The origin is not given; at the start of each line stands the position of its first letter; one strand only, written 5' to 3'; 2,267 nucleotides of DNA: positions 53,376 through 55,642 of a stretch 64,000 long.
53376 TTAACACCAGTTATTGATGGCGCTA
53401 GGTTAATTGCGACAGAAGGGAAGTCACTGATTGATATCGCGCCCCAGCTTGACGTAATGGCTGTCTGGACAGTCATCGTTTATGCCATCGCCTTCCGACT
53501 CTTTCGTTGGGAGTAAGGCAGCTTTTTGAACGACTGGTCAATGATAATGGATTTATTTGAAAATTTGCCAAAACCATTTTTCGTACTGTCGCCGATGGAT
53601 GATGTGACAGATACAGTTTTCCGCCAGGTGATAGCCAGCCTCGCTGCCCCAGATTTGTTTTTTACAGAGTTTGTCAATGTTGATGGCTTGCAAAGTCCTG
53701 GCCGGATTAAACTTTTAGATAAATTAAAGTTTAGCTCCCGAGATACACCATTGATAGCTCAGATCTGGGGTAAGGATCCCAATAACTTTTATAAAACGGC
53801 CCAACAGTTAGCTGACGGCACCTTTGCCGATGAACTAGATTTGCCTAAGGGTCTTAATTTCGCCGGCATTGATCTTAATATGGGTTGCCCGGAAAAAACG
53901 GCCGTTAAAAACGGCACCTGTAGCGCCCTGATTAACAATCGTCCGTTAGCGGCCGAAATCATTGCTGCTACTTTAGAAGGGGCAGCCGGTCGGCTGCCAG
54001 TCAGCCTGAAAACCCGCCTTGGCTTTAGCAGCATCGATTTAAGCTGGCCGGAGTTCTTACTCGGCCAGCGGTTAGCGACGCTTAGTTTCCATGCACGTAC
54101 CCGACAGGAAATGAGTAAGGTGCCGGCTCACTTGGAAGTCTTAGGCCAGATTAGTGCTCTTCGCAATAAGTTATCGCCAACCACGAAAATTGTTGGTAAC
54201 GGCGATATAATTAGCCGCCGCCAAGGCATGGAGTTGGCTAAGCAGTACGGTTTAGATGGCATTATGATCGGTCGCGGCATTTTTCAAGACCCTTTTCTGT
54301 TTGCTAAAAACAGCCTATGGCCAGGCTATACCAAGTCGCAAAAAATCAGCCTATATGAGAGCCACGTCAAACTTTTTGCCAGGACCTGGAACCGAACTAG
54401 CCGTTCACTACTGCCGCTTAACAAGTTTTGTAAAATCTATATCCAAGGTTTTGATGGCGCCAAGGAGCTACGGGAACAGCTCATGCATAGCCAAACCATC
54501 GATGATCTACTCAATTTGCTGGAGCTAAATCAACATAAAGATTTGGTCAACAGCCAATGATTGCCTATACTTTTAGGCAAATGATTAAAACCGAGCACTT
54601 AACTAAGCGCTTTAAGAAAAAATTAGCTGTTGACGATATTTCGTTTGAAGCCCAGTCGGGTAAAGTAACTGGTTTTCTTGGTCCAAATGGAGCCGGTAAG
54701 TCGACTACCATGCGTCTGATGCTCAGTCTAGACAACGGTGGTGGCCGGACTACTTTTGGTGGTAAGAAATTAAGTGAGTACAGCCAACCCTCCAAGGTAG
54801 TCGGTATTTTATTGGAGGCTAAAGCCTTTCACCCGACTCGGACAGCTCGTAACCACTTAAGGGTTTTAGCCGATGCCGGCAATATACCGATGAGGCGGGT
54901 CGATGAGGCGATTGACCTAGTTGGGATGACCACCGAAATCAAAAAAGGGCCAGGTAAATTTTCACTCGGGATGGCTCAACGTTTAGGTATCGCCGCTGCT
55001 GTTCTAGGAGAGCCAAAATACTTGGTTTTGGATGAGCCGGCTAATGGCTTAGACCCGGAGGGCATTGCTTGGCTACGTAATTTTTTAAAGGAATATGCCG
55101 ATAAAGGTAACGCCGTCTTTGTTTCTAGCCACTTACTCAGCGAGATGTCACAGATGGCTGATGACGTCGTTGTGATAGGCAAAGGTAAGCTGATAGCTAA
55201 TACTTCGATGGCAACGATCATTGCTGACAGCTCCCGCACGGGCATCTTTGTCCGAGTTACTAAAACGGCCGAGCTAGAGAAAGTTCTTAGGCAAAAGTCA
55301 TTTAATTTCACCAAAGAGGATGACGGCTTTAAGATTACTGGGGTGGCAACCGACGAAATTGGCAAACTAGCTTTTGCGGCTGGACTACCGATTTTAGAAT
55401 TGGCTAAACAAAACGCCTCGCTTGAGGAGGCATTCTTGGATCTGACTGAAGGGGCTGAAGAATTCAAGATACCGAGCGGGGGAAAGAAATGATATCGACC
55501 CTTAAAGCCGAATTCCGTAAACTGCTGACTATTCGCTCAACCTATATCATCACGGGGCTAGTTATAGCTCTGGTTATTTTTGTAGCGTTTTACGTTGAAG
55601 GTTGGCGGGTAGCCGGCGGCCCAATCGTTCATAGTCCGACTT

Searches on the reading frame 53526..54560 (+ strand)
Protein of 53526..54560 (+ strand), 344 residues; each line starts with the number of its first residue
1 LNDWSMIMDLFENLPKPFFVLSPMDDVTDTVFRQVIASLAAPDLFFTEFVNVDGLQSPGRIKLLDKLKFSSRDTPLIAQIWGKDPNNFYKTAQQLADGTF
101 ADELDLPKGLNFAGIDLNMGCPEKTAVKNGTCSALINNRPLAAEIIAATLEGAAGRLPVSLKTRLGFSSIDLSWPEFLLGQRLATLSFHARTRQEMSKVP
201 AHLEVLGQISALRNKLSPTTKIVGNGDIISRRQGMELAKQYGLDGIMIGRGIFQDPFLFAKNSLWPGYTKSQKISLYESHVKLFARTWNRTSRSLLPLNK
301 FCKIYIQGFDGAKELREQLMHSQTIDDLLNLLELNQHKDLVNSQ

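Call 69: search_protein_families(library=pfam, proteins=[window:53526-54560:+], max_evalue=0.0001)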
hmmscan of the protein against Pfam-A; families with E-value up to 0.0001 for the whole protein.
window:53526-54560:+ (344 aa): 1 family
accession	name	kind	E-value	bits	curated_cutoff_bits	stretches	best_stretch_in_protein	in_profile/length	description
PF01207.24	Dus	-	2e-41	142.6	20.4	1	21-333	2-303/311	Dihydrouridine synthase (Dus)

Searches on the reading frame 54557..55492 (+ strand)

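Call 69: search_protein_families(library=pfam, proteins=[window:54557-55492:+], max_evalue=0.0001)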
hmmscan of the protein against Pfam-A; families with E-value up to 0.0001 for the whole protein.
window:54557-55492:+ (311 aa): 2 families
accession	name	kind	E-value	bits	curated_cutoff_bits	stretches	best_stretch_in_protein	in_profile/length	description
PF00005.33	ABC_tran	-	5.3e-23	82.6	25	1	26-163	2-137/137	ABC transporter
PF13304.12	AAA_21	-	7.7e-13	49.6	27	1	134-195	237-301/304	AAA domain, putative AbiEii toxin, Type IV TA system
